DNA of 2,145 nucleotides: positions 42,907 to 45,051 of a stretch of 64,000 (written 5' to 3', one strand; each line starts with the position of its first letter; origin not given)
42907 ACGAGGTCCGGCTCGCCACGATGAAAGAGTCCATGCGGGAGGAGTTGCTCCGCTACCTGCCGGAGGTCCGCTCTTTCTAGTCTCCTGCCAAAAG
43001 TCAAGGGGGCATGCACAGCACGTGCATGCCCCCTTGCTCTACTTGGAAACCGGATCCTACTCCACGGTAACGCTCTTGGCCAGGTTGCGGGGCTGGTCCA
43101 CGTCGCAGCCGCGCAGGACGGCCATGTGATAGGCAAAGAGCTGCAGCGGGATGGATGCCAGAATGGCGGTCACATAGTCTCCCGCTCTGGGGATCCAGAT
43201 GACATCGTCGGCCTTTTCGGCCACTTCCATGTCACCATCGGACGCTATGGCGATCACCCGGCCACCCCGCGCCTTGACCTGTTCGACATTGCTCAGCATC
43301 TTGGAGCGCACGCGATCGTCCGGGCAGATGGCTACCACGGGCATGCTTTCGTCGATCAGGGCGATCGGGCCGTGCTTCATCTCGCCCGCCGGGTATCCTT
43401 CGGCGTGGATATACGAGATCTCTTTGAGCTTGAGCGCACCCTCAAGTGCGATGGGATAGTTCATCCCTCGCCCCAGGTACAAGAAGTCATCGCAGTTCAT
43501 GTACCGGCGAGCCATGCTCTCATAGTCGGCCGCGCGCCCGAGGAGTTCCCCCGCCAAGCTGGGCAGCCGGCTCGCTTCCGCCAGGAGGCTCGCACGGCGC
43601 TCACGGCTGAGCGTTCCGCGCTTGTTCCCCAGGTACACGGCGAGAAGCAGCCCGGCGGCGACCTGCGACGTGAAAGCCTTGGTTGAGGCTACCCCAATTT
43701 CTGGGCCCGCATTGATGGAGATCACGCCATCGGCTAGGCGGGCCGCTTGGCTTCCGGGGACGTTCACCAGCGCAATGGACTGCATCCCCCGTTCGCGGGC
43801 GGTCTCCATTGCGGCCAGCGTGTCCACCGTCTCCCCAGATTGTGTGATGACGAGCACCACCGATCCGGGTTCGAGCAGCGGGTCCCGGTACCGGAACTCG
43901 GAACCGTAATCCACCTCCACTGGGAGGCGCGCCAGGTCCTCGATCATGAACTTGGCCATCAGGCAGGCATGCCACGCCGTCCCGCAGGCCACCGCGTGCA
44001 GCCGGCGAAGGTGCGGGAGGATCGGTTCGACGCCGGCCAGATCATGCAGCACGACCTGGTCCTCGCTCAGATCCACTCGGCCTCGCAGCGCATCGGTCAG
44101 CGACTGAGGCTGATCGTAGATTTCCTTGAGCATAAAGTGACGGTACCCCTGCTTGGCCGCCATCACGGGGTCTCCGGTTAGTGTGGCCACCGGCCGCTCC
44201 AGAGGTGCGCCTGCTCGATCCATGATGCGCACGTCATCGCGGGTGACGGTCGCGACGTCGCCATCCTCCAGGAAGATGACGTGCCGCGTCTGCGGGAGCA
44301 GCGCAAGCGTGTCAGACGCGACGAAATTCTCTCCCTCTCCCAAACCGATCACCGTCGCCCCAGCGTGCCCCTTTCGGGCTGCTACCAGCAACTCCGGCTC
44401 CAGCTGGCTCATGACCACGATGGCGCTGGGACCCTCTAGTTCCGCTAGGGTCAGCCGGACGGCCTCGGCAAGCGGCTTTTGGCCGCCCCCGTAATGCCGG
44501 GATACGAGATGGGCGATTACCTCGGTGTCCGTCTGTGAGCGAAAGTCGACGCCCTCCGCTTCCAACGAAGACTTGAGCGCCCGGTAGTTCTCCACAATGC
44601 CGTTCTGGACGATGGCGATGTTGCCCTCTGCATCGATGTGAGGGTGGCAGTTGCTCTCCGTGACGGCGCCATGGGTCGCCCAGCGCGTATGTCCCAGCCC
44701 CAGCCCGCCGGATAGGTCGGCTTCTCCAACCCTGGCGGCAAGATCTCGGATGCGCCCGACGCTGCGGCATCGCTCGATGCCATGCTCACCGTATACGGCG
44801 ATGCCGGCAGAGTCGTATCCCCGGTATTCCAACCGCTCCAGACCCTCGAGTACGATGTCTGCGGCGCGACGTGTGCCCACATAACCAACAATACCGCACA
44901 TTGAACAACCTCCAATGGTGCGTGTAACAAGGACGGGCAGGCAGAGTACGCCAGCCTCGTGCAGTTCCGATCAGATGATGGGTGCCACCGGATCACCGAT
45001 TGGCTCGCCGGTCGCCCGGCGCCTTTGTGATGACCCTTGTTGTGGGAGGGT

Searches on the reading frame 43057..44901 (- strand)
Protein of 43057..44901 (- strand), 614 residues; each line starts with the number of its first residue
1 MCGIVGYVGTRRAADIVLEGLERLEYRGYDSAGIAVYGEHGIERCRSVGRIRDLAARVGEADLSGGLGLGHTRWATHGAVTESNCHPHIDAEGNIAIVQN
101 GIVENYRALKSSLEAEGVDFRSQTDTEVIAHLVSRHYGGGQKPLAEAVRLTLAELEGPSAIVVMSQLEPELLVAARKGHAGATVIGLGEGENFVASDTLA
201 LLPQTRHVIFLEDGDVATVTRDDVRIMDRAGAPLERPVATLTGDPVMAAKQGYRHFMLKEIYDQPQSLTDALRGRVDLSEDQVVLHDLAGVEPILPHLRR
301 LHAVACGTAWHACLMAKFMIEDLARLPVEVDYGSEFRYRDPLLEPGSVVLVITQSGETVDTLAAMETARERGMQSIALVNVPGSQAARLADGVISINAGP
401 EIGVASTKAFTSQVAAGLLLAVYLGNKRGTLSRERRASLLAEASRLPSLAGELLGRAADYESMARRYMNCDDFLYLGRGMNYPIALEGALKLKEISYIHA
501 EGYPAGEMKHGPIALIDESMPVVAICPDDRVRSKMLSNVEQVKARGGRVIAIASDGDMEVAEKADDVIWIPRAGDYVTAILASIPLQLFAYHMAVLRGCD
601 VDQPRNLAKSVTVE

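Call 5: search_protein_families(library=pfam, proteins=[window:43057-44901:-])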
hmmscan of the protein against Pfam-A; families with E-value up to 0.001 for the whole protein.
window:43057-44901:- (614 aa): 4 families
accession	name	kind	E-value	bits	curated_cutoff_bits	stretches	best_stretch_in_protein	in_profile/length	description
PF01380.27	SIS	-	1e-55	187.5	25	2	299-422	6-130/131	SIS domain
PF13522.11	GATase_6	-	8.4e-19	68.3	27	1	65-179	10-111/130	Glutamine amidotransferase domain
PF13537.11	GATase_7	-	6e-12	46.1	25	1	80-174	8-93/123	Glutamine amidotransferase domain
PF13580.11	SIS_2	-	0.001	19.6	27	0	343-379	101-137/138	SIS domain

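Call 6: find_encoding_contigs(protein=window:43057-44901:-, flank=3000, max_places=6)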
Protein window:43057-44901:- (614 aa): no gene with exactly this product is on record in the collection.

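Call 9: find_related_loci(query=window:43057-44901:-, collection=genome_contigs, flank=3000)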
Query window:43057-44901:- (614 aa) in genome_contigs; peptide patterns used: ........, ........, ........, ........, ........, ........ (x = any residue, [..] = any of these).
600 stretches matched a pattern (row limit reached: there are more); 600 encode a relative of the query (tblastn E <= 1e-3); the best 80 are kept; 80 distinct loci.
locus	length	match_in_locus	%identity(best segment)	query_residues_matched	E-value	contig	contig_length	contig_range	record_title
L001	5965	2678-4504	54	1-614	0e+0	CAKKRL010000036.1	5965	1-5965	Thermodesulfovibrionia bacterium isolate Hainich-H51-bin227-1 genome assembly, contig: H51-bin227_1_Hain_H51_02um_R1_911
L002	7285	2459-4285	55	1-614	0e+0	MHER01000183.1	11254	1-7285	MAG: Nitrospirae bacterium RIFCSPLOW2_12_42_9 rifcsplowo2_12_sub10_scaffold_659, whole genome shotgun sequence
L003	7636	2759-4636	54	1-614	0e+0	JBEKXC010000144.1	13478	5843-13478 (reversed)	MAG: Terriglobales bacterium isolate SPRUCE 642 SPRUCE_642_144, whole genome shotgun sequence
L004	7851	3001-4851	54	1-614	0e+0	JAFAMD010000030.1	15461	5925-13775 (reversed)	MAG: Acidobacteriaceae bacterium isolate CP_BE_RX_54 BE_RX_k147_7041211, whole genome shotgun sequence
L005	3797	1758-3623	54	1-614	0e+0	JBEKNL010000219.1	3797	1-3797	MAG: Candidatus Korobacteraceae bacterium isolate SPRUCE 416 SPRUCE_416_219, whole genome shotgun sequence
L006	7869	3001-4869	55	1-614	0e+0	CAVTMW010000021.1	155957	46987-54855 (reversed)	MAG: uncultured Acidobacteriaceae bacterium isolate MFD06435.bin.2.120 genome assembly, contig: contig_52450, whole geno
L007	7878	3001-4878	53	1-614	0e+0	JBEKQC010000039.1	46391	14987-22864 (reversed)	MAG: Terriglobales bacterium isolate SPRUCE 479 SPRUCE_479_39, whole genome shotgun sequence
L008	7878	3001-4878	53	1-614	0e+0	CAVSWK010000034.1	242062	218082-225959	MAG: uncultured Acidobacteriaceae bacterium isolate MFD09222.bin.1.179 genome assembly, contig: contig_62020, whole geno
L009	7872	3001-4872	53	1-614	0e+0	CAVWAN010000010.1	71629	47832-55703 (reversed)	MAG: uncultured Acidobacteriaceae bacterium isolate MFD03726.bin.2.160 genome assembly, contig: contig_15783, whole geno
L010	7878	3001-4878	54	1-614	0e+0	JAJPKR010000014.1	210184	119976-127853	MAG: Terriglobia bacterium isolate Centralia_MAG_96 k107_6059013, whole genome shotgun sequence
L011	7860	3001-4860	52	1-614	0e+0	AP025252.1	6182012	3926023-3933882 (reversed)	Bryobacterales bacterium F-183 DNA, nearly complete genome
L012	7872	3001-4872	54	1-614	0e+0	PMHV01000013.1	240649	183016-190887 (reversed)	MAG: Acidobacteriaceae bacterium isolate palsa_309 73.20120600_P2M.24_contig_4, whole genome shotgun sequence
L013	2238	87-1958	53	1-614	0e+0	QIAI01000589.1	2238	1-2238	MAG: Acidobacteria bacterium isolate gp1 AA133 14_0903_13_20cm_scaffold_48642_curated, whole genome shotgun sequence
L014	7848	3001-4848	53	1-614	0e+0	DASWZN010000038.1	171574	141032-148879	MAG TPA_asm: Bryobacteraceae bacterium isolate SMAG_U3739 k141_121184, whole genome shotgun sequence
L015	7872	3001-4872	53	1-614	0e+0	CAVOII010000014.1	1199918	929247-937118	MAG: uncultured Acidobacteriota bacterium isolate MFD10071.bin.1.120 genome assembly, contig: contig_44886, whole genome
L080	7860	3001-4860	52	1-614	0e+0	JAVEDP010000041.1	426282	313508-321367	MAG: Pyrinomonadaceae bacterium isolate BP_18 scaffold_2197581, whole genome shotgun sequence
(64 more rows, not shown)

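Call 10: find_homologous_proteins(query=window:43057-44901:-, max_evalue=1e-100)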
Query window:43057-44901:- (614 aa): 8000 proteins with E <= 1e-100 among 8000 candidates; the best 120 are listed.
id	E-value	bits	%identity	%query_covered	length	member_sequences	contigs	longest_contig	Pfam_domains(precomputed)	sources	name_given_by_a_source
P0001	0.0e+0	1337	98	100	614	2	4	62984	PF01380.28,PF13522.12,PF13537.12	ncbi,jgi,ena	-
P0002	0.0e+0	1165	85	100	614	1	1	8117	PF01380.28,PF13522.12,PF13537.12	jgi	jgi:glucosamine--fructose-6-phosphate aminotransferase (isomerizing)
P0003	0.0e+0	1158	85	100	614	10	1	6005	PF01380.28,PF13580.12,PF13522.12,PF13537.12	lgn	-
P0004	0.0e+0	1156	84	100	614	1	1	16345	PF01380.28,PF13522.12,PF13537.12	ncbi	ncbi:MAG: glutamine--fructose-6-phosphate transaminase (isomerizing) [Anaerolineae bacterium]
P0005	0.0e+0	1144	83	100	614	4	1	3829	PF01380.28,PF13522.12,PF13537.12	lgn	-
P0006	0.0e+0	1137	83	100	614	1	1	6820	PF01380.28,PF13522.12,PF13537.12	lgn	-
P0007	0.0e+0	1120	84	98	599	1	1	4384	PF01380.28,PF13522.12,PF13537.12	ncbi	ncbi:MAG: glutamine--fructose-6-phosphate transaminase (isomerizing) [Anaerolineae bacterium]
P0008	0.0e+0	1091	79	100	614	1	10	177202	PF01380.28,PF13522.12,PF13537.12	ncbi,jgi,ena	jgi:glucosamine--fructose-6-phosphate aminotransferase (isomerizing)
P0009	0.0e+0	1078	79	100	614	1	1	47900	PF01380.28,PF13522.12,PF13537.12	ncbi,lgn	-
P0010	0.0e+0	1066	79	100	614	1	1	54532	PF01380.28,PF13522.12,PF13537.12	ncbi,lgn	-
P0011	0.0e+0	1058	78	100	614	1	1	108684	PF01380.28,PF13522.12,PF13537.12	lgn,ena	-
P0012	0.0e+0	1035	76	100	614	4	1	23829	PF01380.28,PF13522.12,PF13537.12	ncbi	-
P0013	0.0e+0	1012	81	90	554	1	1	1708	PF01380.28,PF13522.12,PF13537.12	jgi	-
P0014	6.4e-291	984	71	100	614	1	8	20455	PF01380.28,PF13522.12,PF13537.12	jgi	jgi:glucosamine--fructose-6-phosphate aminotransferase (isomerizing)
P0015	3.7e-290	982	72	100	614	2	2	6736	PF01380.28,PF13522.12,PF13537.12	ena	-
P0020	2.2e-286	969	72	100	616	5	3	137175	PF01380.28,PF13522.12,PF13537.12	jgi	jgi:glucosamine--fructose-6-phosphate aminotransferase (isomerizing)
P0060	1.4e-274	930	68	100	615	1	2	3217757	PF01380.28,PF13522.12,PF13537.12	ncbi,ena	-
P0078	1.4e-242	825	62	100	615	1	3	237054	PF01380.28,PF13522.12,PF13537.12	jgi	jgi:glucosamine--fructose-6-phosphate aminotransferase (isomerizing)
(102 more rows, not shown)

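Call 11: find_encoding_contigs(protein=P0001, flank=2500, max_places=3)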
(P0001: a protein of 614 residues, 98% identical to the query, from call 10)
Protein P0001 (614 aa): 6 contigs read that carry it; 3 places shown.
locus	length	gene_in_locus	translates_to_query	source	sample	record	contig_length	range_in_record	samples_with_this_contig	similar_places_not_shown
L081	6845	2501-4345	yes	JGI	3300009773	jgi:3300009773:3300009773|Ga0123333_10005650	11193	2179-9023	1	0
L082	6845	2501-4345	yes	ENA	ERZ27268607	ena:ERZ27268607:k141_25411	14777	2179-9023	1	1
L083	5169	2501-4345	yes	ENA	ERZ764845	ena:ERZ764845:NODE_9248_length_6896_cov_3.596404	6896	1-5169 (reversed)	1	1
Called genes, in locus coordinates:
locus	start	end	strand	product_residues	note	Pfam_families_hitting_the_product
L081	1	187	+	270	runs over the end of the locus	PF01479:S4, PF00849:PseudoU_synth_2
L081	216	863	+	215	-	PF02224:Cytidylate_kin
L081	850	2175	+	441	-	PF17820:PDZ_6, PF19238:Radical_SAM_2, PF04459:DUF512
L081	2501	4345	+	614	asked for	PF13522:GATase_6, PF13537:GATase_7, PF01380:SIS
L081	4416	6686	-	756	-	PF01933:CofD, PF02878:PGM_PMM_I, PF02879:PGM_PMM_II, PF02880:PGM_PMM_III, PF00408:PGM_PMM_IV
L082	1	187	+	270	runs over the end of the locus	PF01479:S4, PF00849:PseudoU_synth_2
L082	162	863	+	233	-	PF02224:Cytidylate_kin, PF13189:Cytidylate_kin2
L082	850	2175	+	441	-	PF17820:PDZ_6, PF19238:Radical_SAM_2, PF04459:DUF512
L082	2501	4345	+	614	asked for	PF13522:GATase_6, PF13537:GATase_7, PF01380:SIS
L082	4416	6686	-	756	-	PF01933:CofD, PF02878:PGM_PMM_I, PF02879:PGM_PMM_II, PF02880:PGM_PMM_III, PF00408:PGM_PMM_IV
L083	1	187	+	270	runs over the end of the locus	PF01479:S4, PF00849:PseudoU_synth_2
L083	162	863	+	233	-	PF02224:Cytidylate_kin, PF13189:Cytidylate_kin2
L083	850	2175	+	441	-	PF17820:PDZ_6, PF19238:Radical_SAM_2, PF04459:DUF512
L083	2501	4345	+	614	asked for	PF13522:GATase_6, PF13537:GATase_7, PF01380:SIS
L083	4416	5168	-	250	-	?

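Call 12: find_encoding_contigs(protein=P0004, flank=2500, max_places=2)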
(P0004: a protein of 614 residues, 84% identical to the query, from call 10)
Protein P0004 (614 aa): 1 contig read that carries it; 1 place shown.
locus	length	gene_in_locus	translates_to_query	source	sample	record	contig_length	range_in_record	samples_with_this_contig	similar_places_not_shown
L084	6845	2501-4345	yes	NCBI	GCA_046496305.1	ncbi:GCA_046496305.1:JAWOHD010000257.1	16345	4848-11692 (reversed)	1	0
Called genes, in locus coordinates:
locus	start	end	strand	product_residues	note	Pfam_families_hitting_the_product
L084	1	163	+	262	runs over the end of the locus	PF01479:S4, PF00849:PseudoU_synth_2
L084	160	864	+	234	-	PF02224:Cytidylate_kin, PF13189:Cytidylate_kin2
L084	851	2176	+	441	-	PF00595:PDZ (weak), PF17820:PDZ_6, PF19238:Radical_SAM_2, PF04459:DUF512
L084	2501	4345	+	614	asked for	PF13522:GATase_6, PF13537:GATase_7, PF01380:SIS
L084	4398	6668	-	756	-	PF01933:CofD, PF02878:PGM_PMM_I, PF02879:PGM_PMM_II, PF02880:PGM_PMM_III, PF00408:PGM_PMM_IV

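Call 13: find_encoding_contigs(protein=P0008, flank=2500, max_places=2)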
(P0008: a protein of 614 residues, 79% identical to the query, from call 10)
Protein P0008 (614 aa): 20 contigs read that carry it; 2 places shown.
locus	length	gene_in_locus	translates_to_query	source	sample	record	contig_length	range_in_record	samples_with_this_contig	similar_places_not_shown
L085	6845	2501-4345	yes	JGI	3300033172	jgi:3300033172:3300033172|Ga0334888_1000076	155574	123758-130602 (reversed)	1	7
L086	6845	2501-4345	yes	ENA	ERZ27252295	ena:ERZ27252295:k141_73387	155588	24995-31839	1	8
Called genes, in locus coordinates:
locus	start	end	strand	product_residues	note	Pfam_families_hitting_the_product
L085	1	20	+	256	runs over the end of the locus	PF01479:S4, PF00849:PseudoU_synth_2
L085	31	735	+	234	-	PF02224:Cytidylate_kin, PF13189:Cytidylate_kin2 (faint)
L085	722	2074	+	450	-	PF17820:PDZ_6, PF19238:Radical_SAM_2, PF04459:DUF512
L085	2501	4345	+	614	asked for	PF13522:GATase_6, PF13537:GATase_7, PF01380:SIS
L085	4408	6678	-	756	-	PF01933:CofD, PF02878:PGM_PMM_I, PF02879:PGM_PMM_II, PF02880:PGM_PMM_III, PF00408:PGM_PMM_IV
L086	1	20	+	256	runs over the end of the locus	PF01479:S4, PF00849:PseudoU_synth_2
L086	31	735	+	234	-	PF02224:Cytidylate_kin, PF13189:Cytidylate_kin2 (faint)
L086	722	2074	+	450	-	PF17820:PDZ_6, PF19238:Radical_SAM_2, PF04459:DUF512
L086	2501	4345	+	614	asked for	PF13522:GATase_6, PF13537:GATase_7, PF01380:SIS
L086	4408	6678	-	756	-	PF01933:CofD, PF02878:PGM_PMM_I, PF02879:PGM_PMM_II, PF02880:PGM_PMM_III, PF00408:PGM_PMM_IV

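Call 14: find_encoding_contigs(protein=P0010, flank=2500, max_places=2)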
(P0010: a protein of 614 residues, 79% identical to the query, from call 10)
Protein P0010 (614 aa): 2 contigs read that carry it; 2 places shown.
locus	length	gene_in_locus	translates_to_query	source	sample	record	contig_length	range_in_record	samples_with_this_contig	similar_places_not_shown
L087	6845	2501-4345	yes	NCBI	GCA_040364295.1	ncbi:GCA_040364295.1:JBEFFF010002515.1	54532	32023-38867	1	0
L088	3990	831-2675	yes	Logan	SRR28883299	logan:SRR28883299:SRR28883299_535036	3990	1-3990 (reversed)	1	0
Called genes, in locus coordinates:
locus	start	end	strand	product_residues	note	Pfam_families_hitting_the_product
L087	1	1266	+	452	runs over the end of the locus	PF17820:PDZ_6, PF19238:Radical_SAM_2, PF04459:DUF512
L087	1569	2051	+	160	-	PF08241:Methyltransf_11, PF08242:Methyltransf_12, PF13489:Methyltransf_23, PF13649:Methyltransf_25, PF01209:Ubie_methyltran (weak), PF13847:Methyltransf_31 (weak)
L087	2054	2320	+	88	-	-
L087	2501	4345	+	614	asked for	PF13522:GATase_6, PF13537:GATase_7, PF01380:SIS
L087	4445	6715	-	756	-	PF01933:CofD, PF02878:PGM_PMM_I, PF02879:PGM_PMM_II, PF02880:PGM_PMM_III, PF00408:PGM_PMM_IV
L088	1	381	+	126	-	?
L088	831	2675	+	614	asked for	PF13522:GATase_6, PF13537:GATase_7, PF01380:SIS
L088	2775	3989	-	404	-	?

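Call 15: find_encoding_contigs(protein=P0012, flank=2500, max_places=2)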
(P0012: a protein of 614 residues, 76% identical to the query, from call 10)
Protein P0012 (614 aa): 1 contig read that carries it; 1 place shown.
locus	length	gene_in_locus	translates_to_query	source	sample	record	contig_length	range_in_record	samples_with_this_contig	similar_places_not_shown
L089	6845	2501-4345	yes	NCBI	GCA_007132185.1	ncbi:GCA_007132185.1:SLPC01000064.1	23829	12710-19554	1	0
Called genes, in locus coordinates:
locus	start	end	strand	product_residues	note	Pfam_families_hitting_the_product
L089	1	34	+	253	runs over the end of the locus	PF01479:S4, PF00849:PseudoU_synth_2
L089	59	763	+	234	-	PF02224:Cytidylate_kin, PF13189:Cytidylate_kin2 (faint), PF13238:AAA_18 (weak), PF01202:SKI (faint), PF13207:AAA_17 (faint)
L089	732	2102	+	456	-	PF00595:PDZ (weak), PF17820:PDZ_6, PF19238:Radical_SAM_2, PF04055:Radical_SAM (faint), PF04459:DUF512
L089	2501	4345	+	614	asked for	PF13522:GATase_6, PF13537:GATase_7, PF01380:SIS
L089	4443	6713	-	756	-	PF01933:CofD, PF02878:PGM_PMM_I, PF02879:PGM_PMM_II, PF02880:PGM_PMM_III, PF00408:PGM_PMM_IV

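Call 16: find_encoding_contigs(protein=P0020, flank=2500, max_places=2)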
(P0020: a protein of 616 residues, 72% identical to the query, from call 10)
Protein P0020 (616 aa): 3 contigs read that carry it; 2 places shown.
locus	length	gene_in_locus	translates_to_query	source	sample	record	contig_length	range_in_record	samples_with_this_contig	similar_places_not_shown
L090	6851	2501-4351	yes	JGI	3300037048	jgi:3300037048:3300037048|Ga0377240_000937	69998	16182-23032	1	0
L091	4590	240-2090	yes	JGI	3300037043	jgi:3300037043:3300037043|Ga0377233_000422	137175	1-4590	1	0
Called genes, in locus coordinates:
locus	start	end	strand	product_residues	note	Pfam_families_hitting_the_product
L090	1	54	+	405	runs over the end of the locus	PF01479:S4, PF00849:PseudoU_synth_2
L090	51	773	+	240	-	PF02224:Cytidylate_kin, PF13189:Cytidylate_kin2, PF13238:AAA_18 (faint)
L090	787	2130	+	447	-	PF00595:PDZ (faint), PF17820:PDZ_6, PF19238:Radical_SAM_2, PF04055:Radical_SAM (faint), PF04459:DUF512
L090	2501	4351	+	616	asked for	PF13522:GATase_6, PF13537:GATase_7, PF01380:SIS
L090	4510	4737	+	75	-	PF13396:PLDc_N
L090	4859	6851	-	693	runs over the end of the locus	PF02449:Glyco_hydro_42, PF08532:Glyco_hydro_42M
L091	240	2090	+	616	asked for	PF13522:GATase_6, PF13537:GATase_7, PF01380:SIS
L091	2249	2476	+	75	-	PF13396:PLDc_N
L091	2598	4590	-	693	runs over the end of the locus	PF02449:Glyco_hydro_42, PF08532:Glyco_hydro_42M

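Call 17: find_encoding_contigs(protein=P0060, flank=2500, max_places=2)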
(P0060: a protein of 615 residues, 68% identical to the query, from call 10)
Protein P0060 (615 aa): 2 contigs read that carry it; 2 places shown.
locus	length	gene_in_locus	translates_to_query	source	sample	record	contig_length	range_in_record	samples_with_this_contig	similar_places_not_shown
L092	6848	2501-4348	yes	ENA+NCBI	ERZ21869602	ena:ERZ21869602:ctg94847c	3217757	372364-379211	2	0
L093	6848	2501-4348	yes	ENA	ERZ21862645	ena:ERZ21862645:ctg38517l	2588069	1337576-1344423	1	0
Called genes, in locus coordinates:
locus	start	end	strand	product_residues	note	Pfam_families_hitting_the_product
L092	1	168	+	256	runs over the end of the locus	PF01479:S4, PF00849:PseudoU_synth_2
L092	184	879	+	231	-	PF02224:Cytidylate_kin, PF13189:Cytidylate_kin2, PF13238:AAA_18 (faint), PF13207:AAA_17 (faint)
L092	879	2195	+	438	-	PF17820:PDZ_6, PF19238:Radical_SAM_2, PF04055:Radical_SAM (faint), PF04459:DUF512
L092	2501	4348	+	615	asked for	PF13522:GATase_6, PF13537:GATase_7, PF01380:SIS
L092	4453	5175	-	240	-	PF13555:AAA_29 (weak), PF00005:ABC_tran, PF02463:SMC_N, PF13304:AAA_21 (weak)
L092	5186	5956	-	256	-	PF02361:CbiQ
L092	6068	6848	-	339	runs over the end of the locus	PF01891:CbiM, PF13190:PDGLE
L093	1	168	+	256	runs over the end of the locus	PF01479:S4, PF00849:PseudoU_synth_2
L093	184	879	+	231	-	PF02224:Cytidylate_kin, PF13189:Cytidylate_kin2, PF13238:AAA_18 (faint), PF13207:AAA_17 (faint)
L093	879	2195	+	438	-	PF17820:PDZ_6, PF19238:Radical_SAM_2, PF04055:Radical_SAM (faint), PF04459:DUF512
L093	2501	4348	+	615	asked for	PF13522:GATase_6, PF13537:GATase_7, PF01380:SIS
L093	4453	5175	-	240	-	PF00005:ABC_tran, PF02463:SMC_N, PF13555:AAA_29 (weak), PF13304:AAA_21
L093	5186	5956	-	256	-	PF02361:CbiQ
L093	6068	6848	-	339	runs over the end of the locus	PF01891:CbiM, PF13190:PDGLE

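Call 18: find_encoding_contigs(protein=P0078, flank=2500, max_places=2)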
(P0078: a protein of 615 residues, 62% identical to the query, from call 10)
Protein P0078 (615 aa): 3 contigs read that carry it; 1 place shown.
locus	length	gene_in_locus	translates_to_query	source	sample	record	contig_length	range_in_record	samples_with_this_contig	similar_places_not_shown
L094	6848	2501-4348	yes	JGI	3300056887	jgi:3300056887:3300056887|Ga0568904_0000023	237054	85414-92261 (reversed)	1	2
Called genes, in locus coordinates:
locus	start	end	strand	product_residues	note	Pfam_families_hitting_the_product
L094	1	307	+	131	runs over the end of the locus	PF02579:Nitro_FeMo-Co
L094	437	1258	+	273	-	PF00753:Lactamase_B, PF23023:Anti-Pycsar_Apyc1 (weak), PF12706:Lactamase_B_2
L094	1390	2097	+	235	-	PF01613:Flavin_Reduct, PF00301:Rubredoxin, PF21349:RUBY_RBDX (faint)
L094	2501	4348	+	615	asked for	PF13522:GATase_6, PF13537:GATase_7, PF01380:SIS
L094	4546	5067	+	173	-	PF00501:AMP-binding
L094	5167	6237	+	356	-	PF00501:AMP-binding, PF13193:AMP-binding_C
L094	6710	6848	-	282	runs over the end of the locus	PF01904:DUF72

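Call 64: search_protein_families(library=ncbifam, proteins=[window:43057-44901:-], max_evalue=1e-10)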
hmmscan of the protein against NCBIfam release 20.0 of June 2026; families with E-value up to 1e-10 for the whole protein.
window:43057-44901:- (614 aa): 6 families
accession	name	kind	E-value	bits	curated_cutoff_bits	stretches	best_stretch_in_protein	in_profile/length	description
NF001484.0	PRK00331.1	subfamily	2.5e-238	792.4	381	1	1-614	1-601/601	isomerizing glutamine--fructose-6-phosphate transaminase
TIGR01135.1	glmS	equivalog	1.9e-234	779.7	418.05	1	2-614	1-607/607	glutamine--fructose-6-phosphate transaminase (isomerizing)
NF046059.1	NagB_SO3506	equivalog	3.6e-38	131.7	430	1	300-609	40-325/330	glucosamine-6-phosphate deaminase NagB-II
TIGR01134.1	purF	equivalog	1.8e-26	93.5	350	1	2-223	1-221/432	amidophosphoribosyltransferase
NF041128.1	glucosaP_deam_GlmD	equivalog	6.8e-21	74.8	580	1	347-611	81-321/323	glucosamine-6-phosphate deaminase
NF040776.2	AlsR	equivalog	5.1e-11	42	400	0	342-398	173-229/279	transcriptional repressor AlsR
